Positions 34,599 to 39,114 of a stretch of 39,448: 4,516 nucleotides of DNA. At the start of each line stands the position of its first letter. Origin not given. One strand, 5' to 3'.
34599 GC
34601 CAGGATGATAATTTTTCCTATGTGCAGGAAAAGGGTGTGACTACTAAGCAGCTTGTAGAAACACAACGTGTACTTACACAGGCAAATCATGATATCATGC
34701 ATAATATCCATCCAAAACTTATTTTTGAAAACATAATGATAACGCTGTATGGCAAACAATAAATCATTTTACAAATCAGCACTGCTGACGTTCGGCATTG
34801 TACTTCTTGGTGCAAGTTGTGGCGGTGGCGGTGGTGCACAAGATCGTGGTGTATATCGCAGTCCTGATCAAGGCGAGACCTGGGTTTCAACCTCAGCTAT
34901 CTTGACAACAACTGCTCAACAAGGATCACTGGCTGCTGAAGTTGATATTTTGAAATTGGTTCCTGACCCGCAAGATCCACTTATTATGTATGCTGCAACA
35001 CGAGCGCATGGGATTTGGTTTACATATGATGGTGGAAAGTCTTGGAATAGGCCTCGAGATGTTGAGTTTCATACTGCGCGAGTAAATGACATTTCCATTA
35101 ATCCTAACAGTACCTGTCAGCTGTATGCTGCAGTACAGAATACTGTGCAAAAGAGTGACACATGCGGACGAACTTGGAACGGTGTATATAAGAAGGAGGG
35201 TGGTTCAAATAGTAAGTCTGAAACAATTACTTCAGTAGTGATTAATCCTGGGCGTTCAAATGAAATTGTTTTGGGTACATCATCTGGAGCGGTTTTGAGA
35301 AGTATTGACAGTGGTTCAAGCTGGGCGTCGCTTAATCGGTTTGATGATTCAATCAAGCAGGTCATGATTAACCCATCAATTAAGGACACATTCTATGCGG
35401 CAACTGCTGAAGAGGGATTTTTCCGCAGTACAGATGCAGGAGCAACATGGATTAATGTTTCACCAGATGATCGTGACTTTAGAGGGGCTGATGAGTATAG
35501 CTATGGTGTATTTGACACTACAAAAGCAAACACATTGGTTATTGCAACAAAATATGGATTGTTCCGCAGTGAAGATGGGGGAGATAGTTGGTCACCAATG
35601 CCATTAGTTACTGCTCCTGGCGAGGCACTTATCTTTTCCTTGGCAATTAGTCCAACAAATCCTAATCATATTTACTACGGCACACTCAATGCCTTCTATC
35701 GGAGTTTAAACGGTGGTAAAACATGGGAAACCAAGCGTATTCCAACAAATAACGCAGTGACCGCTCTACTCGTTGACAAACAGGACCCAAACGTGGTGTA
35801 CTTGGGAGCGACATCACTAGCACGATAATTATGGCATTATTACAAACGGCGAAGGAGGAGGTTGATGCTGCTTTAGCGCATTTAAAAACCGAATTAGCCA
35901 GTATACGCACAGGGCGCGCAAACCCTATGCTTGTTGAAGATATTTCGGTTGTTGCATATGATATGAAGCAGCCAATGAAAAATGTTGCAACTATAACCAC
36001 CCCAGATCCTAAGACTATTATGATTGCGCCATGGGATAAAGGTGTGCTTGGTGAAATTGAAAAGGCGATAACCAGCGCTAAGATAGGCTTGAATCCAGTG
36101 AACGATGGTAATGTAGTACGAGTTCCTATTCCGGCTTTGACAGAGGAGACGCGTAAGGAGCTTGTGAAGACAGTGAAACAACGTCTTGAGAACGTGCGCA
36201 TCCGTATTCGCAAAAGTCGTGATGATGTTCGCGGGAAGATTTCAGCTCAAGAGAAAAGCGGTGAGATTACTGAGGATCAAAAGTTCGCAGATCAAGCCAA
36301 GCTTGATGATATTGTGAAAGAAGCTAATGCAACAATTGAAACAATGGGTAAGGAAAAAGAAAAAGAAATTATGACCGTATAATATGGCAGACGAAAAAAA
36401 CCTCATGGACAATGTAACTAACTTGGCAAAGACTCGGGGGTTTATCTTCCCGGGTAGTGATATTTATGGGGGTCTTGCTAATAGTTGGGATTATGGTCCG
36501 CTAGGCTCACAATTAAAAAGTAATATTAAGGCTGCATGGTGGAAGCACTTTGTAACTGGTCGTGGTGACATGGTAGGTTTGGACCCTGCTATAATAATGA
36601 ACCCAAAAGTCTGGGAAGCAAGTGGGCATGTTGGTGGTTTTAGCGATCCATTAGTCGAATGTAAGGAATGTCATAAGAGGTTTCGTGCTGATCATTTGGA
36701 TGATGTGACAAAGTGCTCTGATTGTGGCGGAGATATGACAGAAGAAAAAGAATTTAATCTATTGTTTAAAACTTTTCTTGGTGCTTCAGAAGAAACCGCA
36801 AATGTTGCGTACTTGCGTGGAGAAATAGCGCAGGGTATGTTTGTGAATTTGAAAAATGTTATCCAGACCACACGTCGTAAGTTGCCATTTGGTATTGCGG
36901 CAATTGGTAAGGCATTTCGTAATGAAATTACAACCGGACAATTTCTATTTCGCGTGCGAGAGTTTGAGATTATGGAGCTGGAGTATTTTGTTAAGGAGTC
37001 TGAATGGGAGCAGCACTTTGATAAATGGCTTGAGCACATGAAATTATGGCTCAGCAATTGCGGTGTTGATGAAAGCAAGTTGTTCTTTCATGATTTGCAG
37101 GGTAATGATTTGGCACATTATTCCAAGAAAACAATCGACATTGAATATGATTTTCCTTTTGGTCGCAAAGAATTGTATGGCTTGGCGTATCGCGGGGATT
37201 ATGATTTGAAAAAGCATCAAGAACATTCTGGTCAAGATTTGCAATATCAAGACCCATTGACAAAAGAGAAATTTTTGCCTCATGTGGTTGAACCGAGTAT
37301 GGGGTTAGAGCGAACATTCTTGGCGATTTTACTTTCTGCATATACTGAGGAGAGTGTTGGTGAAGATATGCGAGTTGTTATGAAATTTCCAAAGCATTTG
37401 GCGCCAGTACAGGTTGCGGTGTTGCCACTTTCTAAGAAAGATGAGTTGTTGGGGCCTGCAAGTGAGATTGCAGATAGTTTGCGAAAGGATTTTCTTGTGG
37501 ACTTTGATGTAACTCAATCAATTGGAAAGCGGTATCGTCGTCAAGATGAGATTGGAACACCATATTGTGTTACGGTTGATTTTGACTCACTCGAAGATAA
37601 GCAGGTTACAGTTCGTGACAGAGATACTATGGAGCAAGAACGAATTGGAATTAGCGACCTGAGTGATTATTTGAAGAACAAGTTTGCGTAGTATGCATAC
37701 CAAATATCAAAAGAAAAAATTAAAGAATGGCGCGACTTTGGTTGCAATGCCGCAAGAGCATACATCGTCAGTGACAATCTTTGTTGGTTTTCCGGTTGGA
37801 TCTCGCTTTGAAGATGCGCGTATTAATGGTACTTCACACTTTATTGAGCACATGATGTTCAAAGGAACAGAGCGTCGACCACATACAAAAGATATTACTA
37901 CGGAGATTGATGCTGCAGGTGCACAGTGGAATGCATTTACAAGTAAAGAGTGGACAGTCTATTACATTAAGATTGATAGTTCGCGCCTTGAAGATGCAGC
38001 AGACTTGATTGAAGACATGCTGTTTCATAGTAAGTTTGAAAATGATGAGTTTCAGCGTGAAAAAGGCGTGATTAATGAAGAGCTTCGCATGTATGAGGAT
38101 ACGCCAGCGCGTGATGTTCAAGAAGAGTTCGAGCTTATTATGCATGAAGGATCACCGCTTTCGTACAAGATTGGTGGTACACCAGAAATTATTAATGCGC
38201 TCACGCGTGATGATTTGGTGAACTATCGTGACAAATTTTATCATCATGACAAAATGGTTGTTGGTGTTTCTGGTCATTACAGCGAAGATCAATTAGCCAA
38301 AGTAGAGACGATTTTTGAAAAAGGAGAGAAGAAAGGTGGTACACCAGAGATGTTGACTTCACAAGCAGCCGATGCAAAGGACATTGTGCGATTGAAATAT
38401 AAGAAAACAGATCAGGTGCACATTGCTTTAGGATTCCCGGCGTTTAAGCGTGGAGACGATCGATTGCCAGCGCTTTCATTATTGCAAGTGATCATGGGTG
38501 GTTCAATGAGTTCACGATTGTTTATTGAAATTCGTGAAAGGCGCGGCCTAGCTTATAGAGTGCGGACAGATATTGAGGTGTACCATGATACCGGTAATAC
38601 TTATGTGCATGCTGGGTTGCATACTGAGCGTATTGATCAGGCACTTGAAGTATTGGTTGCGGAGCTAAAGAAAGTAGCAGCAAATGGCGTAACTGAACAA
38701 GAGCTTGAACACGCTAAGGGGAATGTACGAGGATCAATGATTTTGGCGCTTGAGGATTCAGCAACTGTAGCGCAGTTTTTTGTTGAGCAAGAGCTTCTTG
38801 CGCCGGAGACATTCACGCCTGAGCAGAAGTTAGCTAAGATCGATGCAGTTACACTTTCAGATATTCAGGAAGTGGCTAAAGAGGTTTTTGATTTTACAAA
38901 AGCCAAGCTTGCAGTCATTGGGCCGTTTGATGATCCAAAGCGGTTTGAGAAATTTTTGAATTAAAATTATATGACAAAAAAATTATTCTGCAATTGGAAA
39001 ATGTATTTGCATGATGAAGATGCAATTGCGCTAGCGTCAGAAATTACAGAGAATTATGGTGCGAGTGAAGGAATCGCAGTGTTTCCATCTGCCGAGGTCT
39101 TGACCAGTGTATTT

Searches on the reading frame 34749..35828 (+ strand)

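Call 29: search_protein_families(library=pfam, proteins=[window:34749-35828:+], max_evalue=0.001)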
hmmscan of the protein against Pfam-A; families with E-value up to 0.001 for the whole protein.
window:34749-35828:+ (359 aa): 3 families
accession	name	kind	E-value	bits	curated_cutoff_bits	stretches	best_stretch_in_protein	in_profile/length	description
PF15902.12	Sortilin-Vps10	-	1.2e-23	84.1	33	3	35-142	3-98/446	Sortilin, neurotensin receptor 3,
PF14870.12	PSII_BNR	-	7.1e-09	35.8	27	1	220-330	36-141/303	Photosynthesis system II assembly factor YCF48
PF02012.26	BNR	-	2.8e-07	30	27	0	317-328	1-12/12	BNR/Asp-box repeat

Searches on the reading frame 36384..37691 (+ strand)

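Call 29: search_protein_families(library=pfam, proteins=[window:36384-37691:+], max_evalue=0.001)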
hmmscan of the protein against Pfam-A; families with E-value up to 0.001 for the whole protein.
window:36384-37691:+ (435 aa): 2 families
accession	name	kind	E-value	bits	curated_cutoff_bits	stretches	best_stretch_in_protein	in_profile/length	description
PF03129.25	HGTP_anticodon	-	3.2e-24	85.3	21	1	343-432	1-93/94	Anticodon binding domain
PF00587.30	tRNA-synt_2b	-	3.8e-12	47.1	29.3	1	159-316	29-176/179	tRNA synthetase class II core domain (G, H, P, S and T)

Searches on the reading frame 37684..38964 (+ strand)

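Call 29: search_protein_families(library=pfam, proteins=[window:37684-38964:+], max_evalue=0.001)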
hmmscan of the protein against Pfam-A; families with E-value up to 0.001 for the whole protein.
window:37684-38964:+ (426 aa): 2 families
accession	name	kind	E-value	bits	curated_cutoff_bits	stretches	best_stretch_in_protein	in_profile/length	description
PF05193.26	Peptidase_M16_C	-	6.1e-36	124.4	23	1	173-345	2-178/181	Peptidase M16 inactive domain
PF00675.25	Peptidase_M16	-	1.5e-34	119.4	22.3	1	22-163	4-145/149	Insulinase (Peptidase family M16)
